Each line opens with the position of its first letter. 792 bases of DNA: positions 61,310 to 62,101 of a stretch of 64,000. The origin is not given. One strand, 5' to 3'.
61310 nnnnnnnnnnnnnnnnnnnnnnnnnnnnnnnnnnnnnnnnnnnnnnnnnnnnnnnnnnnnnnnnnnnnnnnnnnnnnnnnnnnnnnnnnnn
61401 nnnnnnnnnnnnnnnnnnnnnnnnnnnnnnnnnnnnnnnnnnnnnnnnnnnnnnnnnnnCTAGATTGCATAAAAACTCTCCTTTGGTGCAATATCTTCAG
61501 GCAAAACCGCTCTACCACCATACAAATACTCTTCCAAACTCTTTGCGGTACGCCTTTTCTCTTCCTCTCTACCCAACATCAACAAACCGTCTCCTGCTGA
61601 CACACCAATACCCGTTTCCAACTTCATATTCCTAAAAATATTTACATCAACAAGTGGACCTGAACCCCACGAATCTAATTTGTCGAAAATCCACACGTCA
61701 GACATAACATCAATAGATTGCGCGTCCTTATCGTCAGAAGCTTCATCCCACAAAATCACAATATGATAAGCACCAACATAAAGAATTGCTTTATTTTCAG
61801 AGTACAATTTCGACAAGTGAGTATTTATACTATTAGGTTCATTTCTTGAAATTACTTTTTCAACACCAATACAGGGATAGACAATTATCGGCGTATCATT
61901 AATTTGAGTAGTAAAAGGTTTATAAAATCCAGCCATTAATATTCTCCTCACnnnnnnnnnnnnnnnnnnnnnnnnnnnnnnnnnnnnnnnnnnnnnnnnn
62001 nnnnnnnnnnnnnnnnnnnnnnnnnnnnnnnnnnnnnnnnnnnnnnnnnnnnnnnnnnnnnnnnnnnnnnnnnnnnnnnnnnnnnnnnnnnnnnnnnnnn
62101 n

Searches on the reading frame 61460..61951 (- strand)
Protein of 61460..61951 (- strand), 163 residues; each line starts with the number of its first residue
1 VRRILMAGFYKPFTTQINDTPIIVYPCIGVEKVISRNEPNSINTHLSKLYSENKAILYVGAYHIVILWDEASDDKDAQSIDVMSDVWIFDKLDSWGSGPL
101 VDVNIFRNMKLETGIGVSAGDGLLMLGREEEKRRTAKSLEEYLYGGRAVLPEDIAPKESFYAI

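Call 3: search_protein_families(library=pfam, proteins=[window:61460-61951:-], max_evalue=0.01)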
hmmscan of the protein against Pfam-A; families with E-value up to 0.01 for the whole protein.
window:61460-61951:- (163 aa): 0 families

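Call 4: search_protein_families(library=ncbifam, proteins=[window:61460-61951:-], max_evalue=0.01)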
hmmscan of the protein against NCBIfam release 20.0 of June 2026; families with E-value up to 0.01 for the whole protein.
window:61460-61951:- (163 aa): 0 families

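Call 24: find_homologous_proteins(query=window:61460-61951:-)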
Query window:61460-61951:- (163 aa): 58 proteins with E <= 0.001 among 124 candidates.
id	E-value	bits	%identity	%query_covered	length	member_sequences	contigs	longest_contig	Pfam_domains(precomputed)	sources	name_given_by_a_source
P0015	2.0e-100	351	100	97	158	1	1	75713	-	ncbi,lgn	-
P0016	3.2e-83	295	85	96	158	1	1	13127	-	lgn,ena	-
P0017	6.7e-82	291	83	97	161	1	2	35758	-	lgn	-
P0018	4.8e-74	266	77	95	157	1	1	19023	-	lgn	-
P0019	8.4e-74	265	75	96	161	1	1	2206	-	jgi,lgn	jgi:hypothetical protein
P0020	1.2e-73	264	75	95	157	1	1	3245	-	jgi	jgi:hypothetical protein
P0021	4.1e-73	262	72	96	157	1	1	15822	-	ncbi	-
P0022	5.2e-73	262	74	96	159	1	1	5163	-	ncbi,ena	-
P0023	1.6e-72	261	75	96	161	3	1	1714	-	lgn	-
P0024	1.8e-72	260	74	95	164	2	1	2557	-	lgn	-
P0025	2.3e-72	260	74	95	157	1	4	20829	-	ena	-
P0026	2.1e-71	257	74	95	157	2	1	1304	-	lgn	-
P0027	6.8e-71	255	72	96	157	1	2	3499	-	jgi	jgi:hypothetical protein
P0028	1.5e-70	254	74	95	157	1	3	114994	-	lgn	-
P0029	2.4e-70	254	74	96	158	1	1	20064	-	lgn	-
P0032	8.7e-70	252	74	96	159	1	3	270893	-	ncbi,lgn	-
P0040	4.6e-68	246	70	95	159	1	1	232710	-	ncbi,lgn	-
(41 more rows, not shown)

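Call 26: find_encoding_contigs(protein=P0016, flank=10000, max_places=2)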
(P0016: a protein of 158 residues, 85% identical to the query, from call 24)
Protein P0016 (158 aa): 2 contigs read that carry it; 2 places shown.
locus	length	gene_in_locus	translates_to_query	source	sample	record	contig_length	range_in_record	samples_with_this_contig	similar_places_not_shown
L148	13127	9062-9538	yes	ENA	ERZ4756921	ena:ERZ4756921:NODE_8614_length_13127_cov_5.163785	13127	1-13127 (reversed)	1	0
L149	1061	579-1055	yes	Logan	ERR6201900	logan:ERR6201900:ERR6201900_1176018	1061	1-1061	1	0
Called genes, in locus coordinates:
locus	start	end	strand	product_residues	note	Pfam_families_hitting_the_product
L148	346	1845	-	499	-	PF00239:Resolvase, PF07508:Recombinase, PF13408:Zn_ribbon_recom (weak)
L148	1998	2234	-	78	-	PF18903:DUF5659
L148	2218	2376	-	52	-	-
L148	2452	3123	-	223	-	-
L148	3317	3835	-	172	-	-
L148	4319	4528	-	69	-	PF13560:HTH_31, PF12844:HTH_19, PF13443:HTH_26 (weak), PF01381:HTH_3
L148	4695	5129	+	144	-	-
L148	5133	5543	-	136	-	-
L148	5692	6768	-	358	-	PF00565:SNase, PF05901:Excalibur (weak)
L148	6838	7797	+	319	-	PF01734:Patatin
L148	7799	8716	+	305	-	PF01909:NTP_transf_2 (weak), PF26305:CD_NTase_C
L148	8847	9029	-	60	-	-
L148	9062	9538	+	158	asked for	-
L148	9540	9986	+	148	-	PF00293:NUDIX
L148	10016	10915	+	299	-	PF04326:SLFN_AlbA_2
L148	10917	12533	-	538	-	PF00239:Resolvase, PF07508:Recombinase (weak), PF13408:Zn_ribbon_recom (weak)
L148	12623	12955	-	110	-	-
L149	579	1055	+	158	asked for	-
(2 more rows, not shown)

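Call 27: find_encoding_contigs(protein=P0017, flank=10000, max_places=2)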
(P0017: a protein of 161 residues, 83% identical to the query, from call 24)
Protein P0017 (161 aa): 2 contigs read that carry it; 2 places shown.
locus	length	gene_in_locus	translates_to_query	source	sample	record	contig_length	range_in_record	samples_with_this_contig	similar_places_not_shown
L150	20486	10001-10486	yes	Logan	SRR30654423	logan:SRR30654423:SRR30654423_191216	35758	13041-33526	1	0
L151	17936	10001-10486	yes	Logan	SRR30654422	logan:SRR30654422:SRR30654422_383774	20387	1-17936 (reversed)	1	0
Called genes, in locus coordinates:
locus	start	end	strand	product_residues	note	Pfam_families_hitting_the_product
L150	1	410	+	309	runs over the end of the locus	PF01026:TatD_DNase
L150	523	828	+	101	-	PF02482:Ribosomal_S30AE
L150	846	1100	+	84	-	-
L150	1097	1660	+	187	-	-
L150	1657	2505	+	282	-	PF01261:AP_endonuc_2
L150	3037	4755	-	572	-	PF00239:Resolvase, PF07508:Recombinase (weak)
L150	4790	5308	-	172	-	-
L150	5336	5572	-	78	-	PF18903:DUF5659 (weak)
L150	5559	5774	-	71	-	-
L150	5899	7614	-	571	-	PF00227:Proteasome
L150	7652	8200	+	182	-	-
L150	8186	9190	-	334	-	PF04326:SLFN_AlbA_2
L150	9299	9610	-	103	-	-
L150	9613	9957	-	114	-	PF18924:DUF5674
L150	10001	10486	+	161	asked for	-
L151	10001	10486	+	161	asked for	-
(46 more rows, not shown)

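Call 28: find_encoding_contigs(protein=P0032, flank=10000, max_places=2)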
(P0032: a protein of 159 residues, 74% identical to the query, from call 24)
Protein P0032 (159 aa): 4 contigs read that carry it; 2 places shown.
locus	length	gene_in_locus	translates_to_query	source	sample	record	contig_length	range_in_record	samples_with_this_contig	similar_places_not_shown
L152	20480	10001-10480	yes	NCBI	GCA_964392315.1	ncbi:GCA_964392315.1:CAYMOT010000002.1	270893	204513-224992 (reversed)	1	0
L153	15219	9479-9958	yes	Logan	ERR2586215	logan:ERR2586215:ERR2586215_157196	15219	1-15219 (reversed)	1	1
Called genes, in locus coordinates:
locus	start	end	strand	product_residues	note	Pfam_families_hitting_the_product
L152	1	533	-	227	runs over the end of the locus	PF02557:VanY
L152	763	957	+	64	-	-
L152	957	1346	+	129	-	-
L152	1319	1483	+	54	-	-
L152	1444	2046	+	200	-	-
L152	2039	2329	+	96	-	-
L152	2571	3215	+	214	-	-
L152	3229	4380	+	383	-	PF13249:SQHop_cyclase_N (faint), PF00432:Prenyltrans, PF13243:SQHop_cyclase_C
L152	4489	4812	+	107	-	PF01035:DNA_binding_1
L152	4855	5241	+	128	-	PF00072:Response_reg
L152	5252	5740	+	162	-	PF00149:Metallophos, PF12850:Metallophos_2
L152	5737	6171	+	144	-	PF00293:NUDIX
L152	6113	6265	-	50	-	-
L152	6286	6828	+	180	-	PF20221:DUF6580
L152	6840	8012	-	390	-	PF20706:GT4-conflict, PF13439:Glyco_transf_4, PF13579:Glyco_trans_4_4, PF00534:Glycos_transf_1, PF13692:Glyco_trans_1_4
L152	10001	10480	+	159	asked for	-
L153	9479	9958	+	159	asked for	-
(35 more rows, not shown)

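Call 37: predict_structure(alignment_id=A2)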
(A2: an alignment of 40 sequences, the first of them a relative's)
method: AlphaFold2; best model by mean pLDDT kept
length: 158 residues; sequences in the alignment: 40
mean_pLDDT: 91.4   pTM: 0.89
mean pLDDT of the five models: 91.4, 91.4, 90.7, 89.7, 89.4
residues with pLDDT >= 90: 127; 70-90: 21; 50-70: 10; < 50: 0
segments of 3 or more residues with pLDDT < 50: none
pLDDT, mean of each block of 10 residues (from residue 1): 88 96 94 96 97 96 83 82 87 89 94 86 95 95 94 91
secondary structure, 60 per line:
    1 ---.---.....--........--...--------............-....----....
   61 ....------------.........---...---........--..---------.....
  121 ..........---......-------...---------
elements in order: E8-12 E15-22 H36-47 H49-52 E57-64 E77-85 E95-102 H116-130 H134-139

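Call 48: find_related_loci(query=A2, collection=viral_contigs, flank=10000)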
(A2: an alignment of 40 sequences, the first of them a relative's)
Query A2 (158 aa) in viral_contigs; peptide patterns used: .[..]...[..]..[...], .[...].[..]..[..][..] (x = any residue, [..] = any of these).
21 stretches matched a pattern, but none encodes a relative of the query by tblastn (E <= 1e-3).

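Call 50: find_encoding_contigs(protein=P0018, flank=8000, max_places=1)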
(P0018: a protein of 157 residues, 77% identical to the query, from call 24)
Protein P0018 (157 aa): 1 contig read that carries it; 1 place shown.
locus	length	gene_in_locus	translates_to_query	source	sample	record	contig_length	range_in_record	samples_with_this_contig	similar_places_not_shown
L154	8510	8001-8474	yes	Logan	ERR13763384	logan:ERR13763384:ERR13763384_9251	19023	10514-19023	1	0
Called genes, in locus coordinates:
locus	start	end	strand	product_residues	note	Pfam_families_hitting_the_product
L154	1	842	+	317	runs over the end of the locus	-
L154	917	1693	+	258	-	PF01872:RibD_C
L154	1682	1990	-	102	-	PF14076:DUF4258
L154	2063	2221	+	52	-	-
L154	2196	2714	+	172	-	PF01850:PIN (weak)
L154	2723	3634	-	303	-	PF09863:DUF2090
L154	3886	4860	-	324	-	PF04389:Peptidase_M28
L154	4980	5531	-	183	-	PF08922:DUF1905, PF13376:OmdA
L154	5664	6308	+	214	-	-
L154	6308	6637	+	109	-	-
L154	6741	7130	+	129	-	PF01042:Ribonuc_L-PSP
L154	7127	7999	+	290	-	PF08538:DUF1749, PF12146:Hydrolase_4, PF00561:Abhydrolase_1 (faint), PF12697:Abhydrolase_6, PF06821:Ser_hydrolase (faint)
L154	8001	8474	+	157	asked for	-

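Call 51: find_encoding_contigs(protein=P0029, flank=8000, max_places=1)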
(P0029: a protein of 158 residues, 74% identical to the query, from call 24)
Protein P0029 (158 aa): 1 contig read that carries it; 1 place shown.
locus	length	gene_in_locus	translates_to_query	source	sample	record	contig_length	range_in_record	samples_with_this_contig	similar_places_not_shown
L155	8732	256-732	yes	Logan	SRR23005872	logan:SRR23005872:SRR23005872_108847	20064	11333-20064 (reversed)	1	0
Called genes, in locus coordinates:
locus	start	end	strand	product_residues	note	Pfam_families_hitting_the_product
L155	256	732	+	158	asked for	-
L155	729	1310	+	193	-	PF03575:Peptidase_S51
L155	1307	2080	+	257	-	PF00561:Abhydrolase_1, PF02129:Peptidase_S15 (faint), PF12146:Hydrolase_4, PF20408:Abhydrolase_11 (faint), PF12697:Abhydrolase_6 (faint), PF00326:Peptidase_S9, PF12146:Hydrolase_4 (weak)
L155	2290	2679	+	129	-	PF08818:DUF1801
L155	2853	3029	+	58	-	-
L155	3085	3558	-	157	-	-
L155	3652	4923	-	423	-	PF03952:Enolase_N, PF00113:Enolase_C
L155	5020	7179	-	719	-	PF01326:PPDK_N, PF02896:PEP-utilizers_C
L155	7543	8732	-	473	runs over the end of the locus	PF02878:PGM_PMM_I, PF02879:PGM_PMM_II, PF02880:PGM_PMM_III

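Call 52: find_encoding_contigs(protein=P0040, flank=8000, max_places=1)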
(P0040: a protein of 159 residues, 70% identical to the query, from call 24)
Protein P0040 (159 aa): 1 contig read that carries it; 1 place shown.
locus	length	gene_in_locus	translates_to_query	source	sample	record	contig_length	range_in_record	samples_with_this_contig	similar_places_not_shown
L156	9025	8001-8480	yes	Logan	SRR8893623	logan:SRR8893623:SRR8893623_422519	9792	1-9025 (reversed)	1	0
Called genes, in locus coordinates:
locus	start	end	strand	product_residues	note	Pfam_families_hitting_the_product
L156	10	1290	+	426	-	PF00587:tRNA-synt_2b, PF03129:HGTP_anticodon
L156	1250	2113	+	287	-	PF01636:APH (weak)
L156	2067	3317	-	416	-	PF04055:Radical_SAM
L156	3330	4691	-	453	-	PF04055:Radical_SAM, PF13353:Fer4_12 (weak), PF13186:SPASM (weak)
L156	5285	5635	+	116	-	PF00719:Pyrophosphatase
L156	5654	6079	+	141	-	PF00293:NUDIX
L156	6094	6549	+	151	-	PF00293:NUDIX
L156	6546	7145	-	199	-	-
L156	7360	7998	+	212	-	PF01209:Ubie_methyltran, PF13489:Methyltransf_23, PF01728:FtsJ (weak), PF13847:Methyltransf_31, PF08241:Methyltransf_11, PF08242:Methyltransf_12, PF13649:Methyltransf_25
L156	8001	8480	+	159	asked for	-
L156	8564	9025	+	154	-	?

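Call 53: search_protein_families(library=padloc, proteins=[window:61460-61951:-], max_evalue=0.01)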
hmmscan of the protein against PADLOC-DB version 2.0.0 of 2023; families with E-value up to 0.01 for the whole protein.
window:61460-61951:- (163 aa): 0 families

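Call 54: search_protein_families(library=phrogs, proteins=[window:61460-61951:-], max_evalue=0.001)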
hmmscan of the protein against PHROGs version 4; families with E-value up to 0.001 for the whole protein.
window:61460-61951:- (163 aa): 0 families

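Call 65: fold_search(model_id=the predicted structure, library=viral)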
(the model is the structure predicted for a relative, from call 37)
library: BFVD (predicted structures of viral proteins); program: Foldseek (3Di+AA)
matches with E <= 10: 664; with E <= 0.001: 0
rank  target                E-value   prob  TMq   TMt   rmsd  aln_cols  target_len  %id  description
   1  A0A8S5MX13            4.9e-03  0.99  0.38  0.35   3.9       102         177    9  Uncharacterized protein [Myoviridae sp. ct3wi9]
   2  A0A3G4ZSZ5            2.7e-02  0.12  0.13  0.09  13.8       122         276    7  Uncharacterized protein [Terrestrivirus sp.]
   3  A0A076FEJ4            5.6e-02  0.35  0.26  0.29  11.4       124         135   13  Uncharacterized protein [Penaeus monodon nudivirus]
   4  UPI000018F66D         1.1e-01  0.15  0.23  0.27  16.8       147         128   12  (no name look-up for this kind of identifier)
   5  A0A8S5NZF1            1.1e-01  0.14  0.20  0.11  15.1       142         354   13  dihydrofolate reductase [Myoviridae sp. ctLnO19]
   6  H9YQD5                1.1e-01  0.08  0.16  0.16  16.6       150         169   15  (no name in the UniProt tables at hand)
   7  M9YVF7                1.3e-01  0.14  0.17  0.13   7.3        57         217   10  Neuraminidase (Fragment) [Influenza A virus (A/ring-billed gull/Newfoundland/GR384/2011(H13N6))]
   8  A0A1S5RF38            1.3e-01  0.04  0.11  0.08  18.5       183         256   12  (no name in the UniProt tables at hand)
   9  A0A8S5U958            1.5e-01  0.21  0.23  0.31  15.6       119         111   11  Uncharacterized protein [Podoviridae sp. ctrJu12]
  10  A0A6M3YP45            1.8e-01  0.07  0.17  0.11  16.2       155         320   10  Uncharacterized protein (Fragment) [Picornavirales sp.]
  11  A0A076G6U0            2.3e-01  0.20  0.24  0.14  11.7       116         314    8  Exopolyphosphatase [Bacillus phage Bobb]
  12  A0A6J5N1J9            2.6e-01  0.57  0.26  0.46   7.8        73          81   10  Uncharacterized protein [uncultured Caudovirales phage]
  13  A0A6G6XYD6            2.6e-01  0.08  0.21  0.20  12.3       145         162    8  (no name in the UniProt tables at hand)
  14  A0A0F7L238            3.1e-01  0.09  0.22  0.25  14.0       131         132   10  Uncharacterized protein [uncultured marine virus]
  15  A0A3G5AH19            3.1e-01  0.05  0.17  0.13  18.0       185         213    9  Uncharacterized protein [Sylvanvirus sp.]
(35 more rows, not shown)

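Call 78: search_protein_representatives(alignment_id=A2)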
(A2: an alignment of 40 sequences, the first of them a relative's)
Query: 40 sequences, 150 profile positions. Proteins with E-value up to 0.001 (for the whole library): 347; up to 1e-10: 142; up to 1e-30: 32. The best 150 are listed.
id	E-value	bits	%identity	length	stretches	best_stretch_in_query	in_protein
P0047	6.3e-64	230.4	-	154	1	1-147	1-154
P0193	3.3e-49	182.6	-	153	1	1-149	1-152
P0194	4.4e-49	182.2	-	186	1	3-149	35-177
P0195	1.5e-48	180.5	-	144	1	3-147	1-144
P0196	3.9e-47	175.9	-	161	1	11-148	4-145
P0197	3.5e-45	169.6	-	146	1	2-148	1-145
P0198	2.9e-44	166.6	-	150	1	1-149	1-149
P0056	2.2e-43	163.7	-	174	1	1-98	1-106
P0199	7.3e-43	162.0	-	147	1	2-148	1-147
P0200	1.6e-42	160.9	-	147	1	2-147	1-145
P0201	2.0e-42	160.6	-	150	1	2-149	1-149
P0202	6.5e-42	159.0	-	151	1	2-149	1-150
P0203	9.3e-42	158.5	-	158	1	2-148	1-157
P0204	2.3e-41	157.2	-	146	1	2-149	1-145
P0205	1.9e-39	151.0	-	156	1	2-148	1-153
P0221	7.5e-31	123.1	-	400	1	3-133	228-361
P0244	1.8e-25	105.6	-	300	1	3-148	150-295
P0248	1.2e-24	102.9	-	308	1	3-147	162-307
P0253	3.2e-23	98.3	-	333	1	3-149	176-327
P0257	5.4e-21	91.1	-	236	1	3-149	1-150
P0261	1.9e-20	89.3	-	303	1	3-148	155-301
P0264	2.7e-20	88.8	-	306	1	3-148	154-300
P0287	2.5e-14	69.4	-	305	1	3-148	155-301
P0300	2.2e-12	63.1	-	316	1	3-122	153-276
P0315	2.1e-11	60.0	-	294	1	4-123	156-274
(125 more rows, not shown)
